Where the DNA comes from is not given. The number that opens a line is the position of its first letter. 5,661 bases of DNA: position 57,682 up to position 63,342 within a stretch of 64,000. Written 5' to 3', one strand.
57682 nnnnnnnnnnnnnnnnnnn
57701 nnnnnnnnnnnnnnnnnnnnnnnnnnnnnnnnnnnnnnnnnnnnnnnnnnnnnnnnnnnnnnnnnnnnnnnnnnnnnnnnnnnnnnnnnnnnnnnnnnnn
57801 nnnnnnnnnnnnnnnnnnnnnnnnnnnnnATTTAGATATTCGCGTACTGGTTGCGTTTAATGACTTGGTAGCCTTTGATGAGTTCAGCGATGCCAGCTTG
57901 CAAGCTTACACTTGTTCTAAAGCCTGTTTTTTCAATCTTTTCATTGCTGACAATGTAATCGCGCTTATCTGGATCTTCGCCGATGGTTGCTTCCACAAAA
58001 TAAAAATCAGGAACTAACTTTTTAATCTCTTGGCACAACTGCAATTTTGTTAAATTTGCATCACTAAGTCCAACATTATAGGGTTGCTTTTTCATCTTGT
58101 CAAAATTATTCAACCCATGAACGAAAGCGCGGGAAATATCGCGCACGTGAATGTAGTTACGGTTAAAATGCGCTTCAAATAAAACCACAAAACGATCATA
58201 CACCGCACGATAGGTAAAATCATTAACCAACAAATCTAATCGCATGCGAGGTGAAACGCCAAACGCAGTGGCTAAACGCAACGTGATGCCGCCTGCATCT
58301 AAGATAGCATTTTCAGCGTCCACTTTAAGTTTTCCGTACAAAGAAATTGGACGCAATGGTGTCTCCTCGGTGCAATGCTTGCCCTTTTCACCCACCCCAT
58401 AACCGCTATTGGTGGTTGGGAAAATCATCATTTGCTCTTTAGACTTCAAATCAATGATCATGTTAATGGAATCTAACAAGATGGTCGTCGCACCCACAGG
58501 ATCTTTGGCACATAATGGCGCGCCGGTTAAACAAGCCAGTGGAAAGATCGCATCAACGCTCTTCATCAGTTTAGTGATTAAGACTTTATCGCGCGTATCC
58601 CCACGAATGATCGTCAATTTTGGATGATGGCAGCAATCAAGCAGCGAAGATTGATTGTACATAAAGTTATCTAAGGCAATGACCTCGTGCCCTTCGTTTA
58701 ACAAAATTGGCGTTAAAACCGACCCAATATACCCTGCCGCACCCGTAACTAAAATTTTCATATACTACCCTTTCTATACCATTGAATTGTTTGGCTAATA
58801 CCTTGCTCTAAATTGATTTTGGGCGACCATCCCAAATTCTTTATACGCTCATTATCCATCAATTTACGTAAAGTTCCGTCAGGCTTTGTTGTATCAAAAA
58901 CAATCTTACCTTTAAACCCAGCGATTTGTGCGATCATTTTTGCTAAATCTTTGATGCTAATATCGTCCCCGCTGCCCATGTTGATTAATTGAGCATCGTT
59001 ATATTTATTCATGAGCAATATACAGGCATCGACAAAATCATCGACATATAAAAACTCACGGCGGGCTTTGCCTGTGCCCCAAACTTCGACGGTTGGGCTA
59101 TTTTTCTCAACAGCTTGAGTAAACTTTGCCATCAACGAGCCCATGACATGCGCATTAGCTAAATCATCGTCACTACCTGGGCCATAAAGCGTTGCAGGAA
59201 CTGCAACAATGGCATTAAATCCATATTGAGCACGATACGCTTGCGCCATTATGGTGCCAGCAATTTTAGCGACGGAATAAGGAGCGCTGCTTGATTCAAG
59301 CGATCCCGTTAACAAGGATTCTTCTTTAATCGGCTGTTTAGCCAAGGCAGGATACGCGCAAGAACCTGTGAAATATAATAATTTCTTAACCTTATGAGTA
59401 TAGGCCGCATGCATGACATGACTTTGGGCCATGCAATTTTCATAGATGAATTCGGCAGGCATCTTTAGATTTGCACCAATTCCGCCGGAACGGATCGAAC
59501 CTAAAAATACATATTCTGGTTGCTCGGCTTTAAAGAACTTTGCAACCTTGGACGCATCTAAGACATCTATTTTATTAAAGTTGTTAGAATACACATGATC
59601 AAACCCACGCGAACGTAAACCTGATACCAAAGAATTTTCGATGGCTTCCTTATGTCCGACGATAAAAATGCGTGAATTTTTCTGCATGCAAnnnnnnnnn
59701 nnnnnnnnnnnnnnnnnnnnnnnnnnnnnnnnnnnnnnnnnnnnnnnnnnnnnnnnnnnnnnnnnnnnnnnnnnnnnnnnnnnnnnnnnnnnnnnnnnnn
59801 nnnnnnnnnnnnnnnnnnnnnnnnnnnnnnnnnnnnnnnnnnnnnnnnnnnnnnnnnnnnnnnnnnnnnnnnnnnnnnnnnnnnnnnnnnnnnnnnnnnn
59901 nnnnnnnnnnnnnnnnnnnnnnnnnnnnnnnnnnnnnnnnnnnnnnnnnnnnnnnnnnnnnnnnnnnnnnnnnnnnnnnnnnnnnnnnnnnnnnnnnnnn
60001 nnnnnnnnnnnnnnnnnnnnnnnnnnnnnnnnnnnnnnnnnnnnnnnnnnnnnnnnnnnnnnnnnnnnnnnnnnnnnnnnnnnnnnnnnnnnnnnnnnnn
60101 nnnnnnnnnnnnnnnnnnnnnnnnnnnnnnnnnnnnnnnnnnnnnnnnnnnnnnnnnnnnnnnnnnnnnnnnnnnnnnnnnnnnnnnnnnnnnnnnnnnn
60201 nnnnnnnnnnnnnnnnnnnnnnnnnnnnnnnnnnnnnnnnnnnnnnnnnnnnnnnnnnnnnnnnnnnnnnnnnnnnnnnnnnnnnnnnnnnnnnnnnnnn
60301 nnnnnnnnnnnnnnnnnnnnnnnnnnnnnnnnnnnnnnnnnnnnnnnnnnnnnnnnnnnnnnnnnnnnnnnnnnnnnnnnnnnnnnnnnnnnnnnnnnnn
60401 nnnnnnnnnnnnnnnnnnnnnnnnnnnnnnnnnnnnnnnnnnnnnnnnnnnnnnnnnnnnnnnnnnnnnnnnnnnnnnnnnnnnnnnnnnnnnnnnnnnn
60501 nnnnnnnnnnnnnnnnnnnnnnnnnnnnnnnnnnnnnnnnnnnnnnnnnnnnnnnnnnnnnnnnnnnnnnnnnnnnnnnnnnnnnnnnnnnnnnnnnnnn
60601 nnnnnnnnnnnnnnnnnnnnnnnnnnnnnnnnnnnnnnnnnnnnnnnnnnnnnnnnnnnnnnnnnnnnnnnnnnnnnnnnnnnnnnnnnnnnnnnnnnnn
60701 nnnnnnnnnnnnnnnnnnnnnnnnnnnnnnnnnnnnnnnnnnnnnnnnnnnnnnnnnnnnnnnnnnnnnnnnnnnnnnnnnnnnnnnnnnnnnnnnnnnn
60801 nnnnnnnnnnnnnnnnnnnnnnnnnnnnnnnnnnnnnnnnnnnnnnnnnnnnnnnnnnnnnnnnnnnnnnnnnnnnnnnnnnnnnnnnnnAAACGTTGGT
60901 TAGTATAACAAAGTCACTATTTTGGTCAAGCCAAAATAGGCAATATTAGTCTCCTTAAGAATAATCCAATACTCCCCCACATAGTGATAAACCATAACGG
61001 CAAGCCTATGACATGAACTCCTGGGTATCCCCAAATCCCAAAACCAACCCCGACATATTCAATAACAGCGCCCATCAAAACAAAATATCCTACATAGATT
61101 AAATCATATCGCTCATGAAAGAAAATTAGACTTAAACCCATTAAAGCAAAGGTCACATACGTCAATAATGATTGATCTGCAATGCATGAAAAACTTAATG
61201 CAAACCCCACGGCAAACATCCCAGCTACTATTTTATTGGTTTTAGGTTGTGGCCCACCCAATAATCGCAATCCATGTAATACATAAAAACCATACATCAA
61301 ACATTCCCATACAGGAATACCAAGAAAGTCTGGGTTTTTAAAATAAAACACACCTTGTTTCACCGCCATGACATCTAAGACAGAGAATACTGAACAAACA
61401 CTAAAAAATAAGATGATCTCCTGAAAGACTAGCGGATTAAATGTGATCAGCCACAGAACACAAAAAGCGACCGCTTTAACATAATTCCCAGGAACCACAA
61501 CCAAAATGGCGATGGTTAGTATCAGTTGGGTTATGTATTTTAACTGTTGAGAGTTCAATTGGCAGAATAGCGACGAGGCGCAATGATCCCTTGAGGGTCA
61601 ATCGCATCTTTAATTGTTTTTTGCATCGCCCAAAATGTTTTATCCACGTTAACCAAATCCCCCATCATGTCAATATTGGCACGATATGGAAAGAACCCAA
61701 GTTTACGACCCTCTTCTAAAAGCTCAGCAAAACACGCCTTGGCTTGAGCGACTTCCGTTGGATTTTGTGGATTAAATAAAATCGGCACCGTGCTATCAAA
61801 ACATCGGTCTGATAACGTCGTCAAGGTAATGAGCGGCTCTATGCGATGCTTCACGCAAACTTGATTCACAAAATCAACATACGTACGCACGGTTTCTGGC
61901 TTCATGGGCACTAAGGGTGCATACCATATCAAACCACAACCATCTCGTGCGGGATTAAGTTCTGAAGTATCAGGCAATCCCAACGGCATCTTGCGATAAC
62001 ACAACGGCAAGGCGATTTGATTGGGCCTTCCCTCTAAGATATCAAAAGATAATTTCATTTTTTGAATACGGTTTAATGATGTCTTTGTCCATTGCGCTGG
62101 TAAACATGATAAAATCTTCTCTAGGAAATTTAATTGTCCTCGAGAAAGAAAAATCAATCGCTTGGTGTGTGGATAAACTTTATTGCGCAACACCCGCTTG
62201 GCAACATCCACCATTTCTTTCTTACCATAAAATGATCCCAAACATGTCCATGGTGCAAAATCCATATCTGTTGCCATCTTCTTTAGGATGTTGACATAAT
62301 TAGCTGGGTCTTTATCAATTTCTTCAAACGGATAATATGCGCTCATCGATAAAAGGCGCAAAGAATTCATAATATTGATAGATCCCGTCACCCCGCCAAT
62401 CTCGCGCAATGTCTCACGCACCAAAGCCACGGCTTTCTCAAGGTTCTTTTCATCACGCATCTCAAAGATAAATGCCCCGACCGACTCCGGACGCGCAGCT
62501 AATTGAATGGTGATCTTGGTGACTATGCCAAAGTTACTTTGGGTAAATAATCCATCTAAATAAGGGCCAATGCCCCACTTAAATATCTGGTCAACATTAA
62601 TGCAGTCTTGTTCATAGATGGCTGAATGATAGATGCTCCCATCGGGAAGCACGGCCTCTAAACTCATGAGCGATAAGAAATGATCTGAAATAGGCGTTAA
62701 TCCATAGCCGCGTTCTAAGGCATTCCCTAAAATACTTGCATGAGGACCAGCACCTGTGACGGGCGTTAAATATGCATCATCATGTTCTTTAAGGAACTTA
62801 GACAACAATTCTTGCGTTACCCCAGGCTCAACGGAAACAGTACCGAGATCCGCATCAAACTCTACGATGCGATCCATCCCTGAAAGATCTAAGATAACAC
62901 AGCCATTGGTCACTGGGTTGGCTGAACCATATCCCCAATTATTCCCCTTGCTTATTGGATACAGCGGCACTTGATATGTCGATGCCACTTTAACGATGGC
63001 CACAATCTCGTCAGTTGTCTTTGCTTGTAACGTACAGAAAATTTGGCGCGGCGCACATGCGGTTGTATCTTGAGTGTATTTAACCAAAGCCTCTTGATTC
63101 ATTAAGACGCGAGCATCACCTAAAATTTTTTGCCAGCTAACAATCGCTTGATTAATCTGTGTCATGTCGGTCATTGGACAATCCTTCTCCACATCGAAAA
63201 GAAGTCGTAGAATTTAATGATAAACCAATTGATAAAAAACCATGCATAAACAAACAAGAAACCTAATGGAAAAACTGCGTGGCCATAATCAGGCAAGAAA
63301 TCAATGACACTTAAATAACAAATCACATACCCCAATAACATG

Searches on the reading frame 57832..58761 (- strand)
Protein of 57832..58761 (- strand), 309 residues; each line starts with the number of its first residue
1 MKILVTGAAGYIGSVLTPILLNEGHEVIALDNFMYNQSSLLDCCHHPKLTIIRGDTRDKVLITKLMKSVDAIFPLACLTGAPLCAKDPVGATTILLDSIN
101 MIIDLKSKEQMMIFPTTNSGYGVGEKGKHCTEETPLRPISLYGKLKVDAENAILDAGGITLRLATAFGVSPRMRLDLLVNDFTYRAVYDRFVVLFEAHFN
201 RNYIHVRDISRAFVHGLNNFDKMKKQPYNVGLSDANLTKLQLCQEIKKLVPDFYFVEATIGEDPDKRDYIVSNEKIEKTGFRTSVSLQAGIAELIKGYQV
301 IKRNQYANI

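Call 71: search_protein_families(library=pfam, proteins=[window:57832-58761:-], max_evalue=0.01)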
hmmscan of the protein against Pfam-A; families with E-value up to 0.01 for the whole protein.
window:57832-58761:- (309 aa): 7 families
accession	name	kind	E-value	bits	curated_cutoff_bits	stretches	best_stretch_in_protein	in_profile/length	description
PF01370.27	Epimerase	-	1.4e-24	87.3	20.9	1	3-231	1-240/240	NAD dependent epimerase/dehydratase family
PF16363.11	GDP_Man_Dehyd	-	2.2e-15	57.4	27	1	4-154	1-165/332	GDP-mannose 4,6 dehydratase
PF04321.23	RmlD_sub_bind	-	5.7e-08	32.6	27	1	1-168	1-153/287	RmlD substrate binding domain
PF05368.20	NmrA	-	1e-07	32.3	27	1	2-73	4-74/298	NmrA-like family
PF01073.25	3Beta_HSD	-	1.6e-06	27.8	22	1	4-162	1-166/280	3-beta hydroxysteroid dehydrogenase/isomerase family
PF13460.12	NAD_binding_10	-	3.7e-06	27.4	27.2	1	7-73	1-65/184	NAD(P)H-binding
PF02719.21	Polysacc_synt_2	-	7.4e-05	22.5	20.2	1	3-92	1-101/293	Polysaccharide biosynthesis protein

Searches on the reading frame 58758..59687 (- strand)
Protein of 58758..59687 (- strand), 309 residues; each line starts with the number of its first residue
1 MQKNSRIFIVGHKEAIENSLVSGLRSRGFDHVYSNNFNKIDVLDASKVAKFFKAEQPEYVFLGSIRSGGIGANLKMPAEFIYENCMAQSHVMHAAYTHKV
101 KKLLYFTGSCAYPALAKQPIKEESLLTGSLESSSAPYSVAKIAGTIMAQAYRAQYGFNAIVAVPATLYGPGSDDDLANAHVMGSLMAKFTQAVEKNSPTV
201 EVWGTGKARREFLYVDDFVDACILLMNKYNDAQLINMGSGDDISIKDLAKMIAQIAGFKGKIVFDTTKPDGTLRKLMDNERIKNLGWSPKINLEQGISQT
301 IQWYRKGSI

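Call 71: search_protein_families(library=pfam, proteins=[window:58758-59687:-], max_evalue=0.01)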
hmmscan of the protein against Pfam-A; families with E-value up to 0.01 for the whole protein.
window:58758-59687:- (309 aa): 3 families
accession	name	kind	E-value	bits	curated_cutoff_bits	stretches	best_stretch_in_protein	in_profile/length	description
PF01370.27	Epimerase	-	2.6e-45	155.2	20.9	1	32-237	43-239/240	NAD dependent epimerase/dehydratase family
PF16363.11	GDP_Man_Dehyd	-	8.6e-22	78.5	27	1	35-300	54-332/332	GDP-mannose 4,6 dehydratase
PF02719.21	Polysacc_synt_2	-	0.00026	20.7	20.2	0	4-105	23-125/293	Polysaccharide biosynthesis protein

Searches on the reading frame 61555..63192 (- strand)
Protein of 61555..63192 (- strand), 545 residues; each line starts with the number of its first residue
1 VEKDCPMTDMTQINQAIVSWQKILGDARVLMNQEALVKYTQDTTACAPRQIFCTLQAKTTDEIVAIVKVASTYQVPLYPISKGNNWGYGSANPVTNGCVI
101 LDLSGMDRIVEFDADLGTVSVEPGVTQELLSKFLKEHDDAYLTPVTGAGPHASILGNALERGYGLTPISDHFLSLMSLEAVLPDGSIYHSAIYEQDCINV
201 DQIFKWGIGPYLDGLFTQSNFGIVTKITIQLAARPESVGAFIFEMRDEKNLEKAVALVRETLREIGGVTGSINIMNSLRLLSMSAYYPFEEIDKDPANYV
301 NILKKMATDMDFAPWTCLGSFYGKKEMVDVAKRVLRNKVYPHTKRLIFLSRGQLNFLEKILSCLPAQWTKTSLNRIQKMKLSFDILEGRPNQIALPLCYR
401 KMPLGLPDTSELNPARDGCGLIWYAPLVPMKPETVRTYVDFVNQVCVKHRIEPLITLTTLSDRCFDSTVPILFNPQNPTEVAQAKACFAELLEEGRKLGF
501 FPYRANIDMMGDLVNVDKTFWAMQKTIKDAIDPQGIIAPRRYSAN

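Call 71: search_protein_families(library=pfam, proteins=[window:61555-63192:-], max_evalue=0.01)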
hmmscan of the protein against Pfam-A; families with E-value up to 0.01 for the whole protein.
window:61555-63192:- (545 aa): 1 family
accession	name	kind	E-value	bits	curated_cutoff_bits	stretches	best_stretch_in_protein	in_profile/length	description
PF01565.28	FAD_binding_4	-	3e-22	79.3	26.4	1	55-189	5-137/139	FAD binding domain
